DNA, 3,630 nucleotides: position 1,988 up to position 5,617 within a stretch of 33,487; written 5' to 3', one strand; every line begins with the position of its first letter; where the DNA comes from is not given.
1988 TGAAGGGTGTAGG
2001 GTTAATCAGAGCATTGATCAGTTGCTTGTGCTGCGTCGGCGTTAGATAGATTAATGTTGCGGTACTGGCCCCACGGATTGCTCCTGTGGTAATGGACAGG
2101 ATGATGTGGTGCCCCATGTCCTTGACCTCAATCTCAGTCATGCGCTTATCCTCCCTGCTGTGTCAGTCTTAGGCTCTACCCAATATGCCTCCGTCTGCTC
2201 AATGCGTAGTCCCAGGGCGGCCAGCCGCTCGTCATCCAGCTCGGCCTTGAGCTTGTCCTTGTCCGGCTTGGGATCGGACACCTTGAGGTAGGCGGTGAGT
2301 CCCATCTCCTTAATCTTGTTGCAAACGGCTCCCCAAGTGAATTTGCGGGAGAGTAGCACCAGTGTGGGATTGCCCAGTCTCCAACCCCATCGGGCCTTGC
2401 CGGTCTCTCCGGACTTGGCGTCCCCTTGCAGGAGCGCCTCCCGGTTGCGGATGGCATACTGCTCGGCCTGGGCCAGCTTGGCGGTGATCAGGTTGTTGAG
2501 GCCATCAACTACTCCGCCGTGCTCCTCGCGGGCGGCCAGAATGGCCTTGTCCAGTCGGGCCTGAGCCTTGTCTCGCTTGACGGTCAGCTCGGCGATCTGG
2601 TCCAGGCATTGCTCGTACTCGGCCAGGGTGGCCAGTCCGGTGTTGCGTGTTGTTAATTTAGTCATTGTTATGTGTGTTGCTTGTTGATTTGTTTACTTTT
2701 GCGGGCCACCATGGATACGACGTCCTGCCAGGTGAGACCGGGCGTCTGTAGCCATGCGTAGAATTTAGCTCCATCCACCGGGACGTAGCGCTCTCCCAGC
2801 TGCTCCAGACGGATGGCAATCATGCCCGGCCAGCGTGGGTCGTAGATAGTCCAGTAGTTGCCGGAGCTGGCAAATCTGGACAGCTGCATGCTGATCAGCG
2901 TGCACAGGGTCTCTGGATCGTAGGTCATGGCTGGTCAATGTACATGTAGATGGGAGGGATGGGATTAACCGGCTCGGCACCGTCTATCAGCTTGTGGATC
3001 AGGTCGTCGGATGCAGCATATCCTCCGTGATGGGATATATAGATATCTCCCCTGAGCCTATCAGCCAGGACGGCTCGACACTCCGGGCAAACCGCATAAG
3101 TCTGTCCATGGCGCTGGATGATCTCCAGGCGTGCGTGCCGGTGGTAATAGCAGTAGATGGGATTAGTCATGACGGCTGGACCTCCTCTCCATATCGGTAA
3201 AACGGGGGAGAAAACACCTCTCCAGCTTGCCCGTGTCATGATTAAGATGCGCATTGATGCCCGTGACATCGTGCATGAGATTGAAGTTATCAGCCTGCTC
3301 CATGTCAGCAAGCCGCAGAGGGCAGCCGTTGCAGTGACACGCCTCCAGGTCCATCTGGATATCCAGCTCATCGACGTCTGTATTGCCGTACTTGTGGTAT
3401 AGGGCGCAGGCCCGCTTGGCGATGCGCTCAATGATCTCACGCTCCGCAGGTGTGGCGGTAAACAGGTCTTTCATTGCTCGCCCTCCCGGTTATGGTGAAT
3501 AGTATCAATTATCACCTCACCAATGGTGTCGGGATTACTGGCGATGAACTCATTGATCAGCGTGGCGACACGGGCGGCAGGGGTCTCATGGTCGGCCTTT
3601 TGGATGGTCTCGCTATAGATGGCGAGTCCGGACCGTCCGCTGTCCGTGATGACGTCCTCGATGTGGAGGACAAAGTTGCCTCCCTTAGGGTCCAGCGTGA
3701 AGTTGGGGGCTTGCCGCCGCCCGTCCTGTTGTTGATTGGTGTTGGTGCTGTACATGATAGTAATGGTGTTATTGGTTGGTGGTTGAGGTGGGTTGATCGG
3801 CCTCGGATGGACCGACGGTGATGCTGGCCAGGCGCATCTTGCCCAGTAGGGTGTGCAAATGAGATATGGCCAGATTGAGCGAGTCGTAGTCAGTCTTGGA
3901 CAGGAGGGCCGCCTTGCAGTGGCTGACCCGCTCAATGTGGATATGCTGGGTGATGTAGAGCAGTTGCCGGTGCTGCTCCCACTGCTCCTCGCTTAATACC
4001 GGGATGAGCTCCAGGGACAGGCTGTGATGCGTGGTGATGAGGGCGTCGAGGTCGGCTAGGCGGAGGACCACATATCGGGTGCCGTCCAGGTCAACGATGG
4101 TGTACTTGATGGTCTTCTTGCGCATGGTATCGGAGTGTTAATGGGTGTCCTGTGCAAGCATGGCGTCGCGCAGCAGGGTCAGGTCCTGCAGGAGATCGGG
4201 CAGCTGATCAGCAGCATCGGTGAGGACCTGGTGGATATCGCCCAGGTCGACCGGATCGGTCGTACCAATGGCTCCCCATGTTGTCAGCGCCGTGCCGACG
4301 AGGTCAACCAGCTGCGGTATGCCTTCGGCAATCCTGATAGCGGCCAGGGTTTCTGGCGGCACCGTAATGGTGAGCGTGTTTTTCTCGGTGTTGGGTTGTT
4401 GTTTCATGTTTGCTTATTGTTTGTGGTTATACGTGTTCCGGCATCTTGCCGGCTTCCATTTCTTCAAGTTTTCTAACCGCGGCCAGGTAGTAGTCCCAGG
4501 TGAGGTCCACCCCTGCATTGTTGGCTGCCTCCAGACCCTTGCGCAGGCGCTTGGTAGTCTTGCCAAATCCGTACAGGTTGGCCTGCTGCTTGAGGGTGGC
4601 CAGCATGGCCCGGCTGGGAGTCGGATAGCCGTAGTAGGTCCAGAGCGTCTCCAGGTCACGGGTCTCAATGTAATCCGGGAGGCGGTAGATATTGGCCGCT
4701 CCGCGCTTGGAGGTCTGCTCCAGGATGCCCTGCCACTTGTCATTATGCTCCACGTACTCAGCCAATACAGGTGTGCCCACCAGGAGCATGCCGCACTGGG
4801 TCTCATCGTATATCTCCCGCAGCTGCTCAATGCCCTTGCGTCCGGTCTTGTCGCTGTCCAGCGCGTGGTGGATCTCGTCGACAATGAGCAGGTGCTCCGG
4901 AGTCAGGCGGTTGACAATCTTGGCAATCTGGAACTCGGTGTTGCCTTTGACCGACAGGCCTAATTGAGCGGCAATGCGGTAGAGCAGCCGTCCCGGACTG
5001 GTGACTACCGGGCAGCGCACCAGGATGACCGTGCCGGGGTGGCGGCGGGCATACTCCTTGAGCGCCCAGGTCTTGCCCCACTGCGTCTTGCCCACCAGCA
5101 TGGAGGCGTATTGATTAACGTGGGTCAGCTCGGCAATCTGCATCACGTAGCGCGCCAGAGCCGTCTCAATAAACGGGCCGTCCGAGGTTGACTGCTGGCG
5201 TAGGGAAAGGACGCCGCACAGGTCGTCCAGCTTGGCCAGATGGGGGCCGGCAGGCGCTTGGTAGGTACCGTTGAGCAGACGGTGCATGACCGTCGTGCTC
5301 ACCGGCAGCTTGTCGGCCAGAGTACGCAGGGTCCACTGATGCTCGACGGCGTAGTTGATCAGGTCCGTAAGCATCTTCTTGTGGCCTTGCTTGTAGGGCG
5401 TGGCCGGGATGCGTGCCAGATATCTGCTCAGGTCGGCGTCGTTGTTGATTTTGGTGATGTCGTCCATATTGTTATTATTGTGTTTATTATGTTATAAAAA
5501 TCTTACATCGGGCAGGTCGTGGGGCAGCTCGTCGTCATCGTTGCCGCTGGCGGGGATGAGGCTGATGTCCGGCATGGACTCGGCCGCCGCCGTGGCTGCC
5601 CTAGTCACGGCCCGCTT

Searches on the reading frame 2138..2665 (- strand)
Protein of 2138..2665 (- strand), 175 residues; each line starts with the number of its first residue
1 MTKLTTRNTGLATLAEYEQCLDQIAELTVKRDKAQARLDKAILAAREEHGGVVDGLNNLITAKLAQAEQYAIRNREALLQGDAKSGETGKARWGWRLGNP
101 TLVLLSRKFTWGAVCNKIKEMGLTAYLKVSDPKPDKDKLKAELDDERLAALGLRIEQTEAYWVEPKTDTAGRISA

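Call 73: search_protein_families(library=pfam, proteins=[window:2138-2665:-], max_evalue=0.001)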
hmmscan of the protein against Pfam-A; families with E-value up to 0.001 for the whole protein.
window:2138-2665:- (175 aa): 1 family
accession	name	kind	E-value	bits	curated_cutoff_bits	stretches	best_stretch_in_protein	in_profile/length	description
PF07352.17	Phage_Mu_Gam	-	5.6e-21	75.5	28.3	1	16-165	3-149/149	Bacteriophage Mu Gam like protein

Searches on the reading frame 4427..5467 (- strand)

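Call 73: search_protein_families(library=pfam, proteins=[window:4427-5467:-], max_evalue=0.001)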
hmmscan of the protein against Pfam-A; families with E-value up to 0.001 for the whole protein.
window:4427-5467:- (346 aa): 3 families
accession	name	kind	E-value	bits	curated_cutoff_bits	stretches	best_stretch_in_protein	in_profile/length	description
PF13401.12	AAA_22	-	1.4e-16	61.5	27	1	119-237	5-128/130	AAA domain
PF05621.17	TniB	-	2.4e-10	40.6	22.4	1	118-242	34-172/189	Bacterial TniB protein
PF07728.20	AAA_5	-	0.00048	20.6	22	0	123-203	3-79/139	AAA domain (dynein-related subfamily)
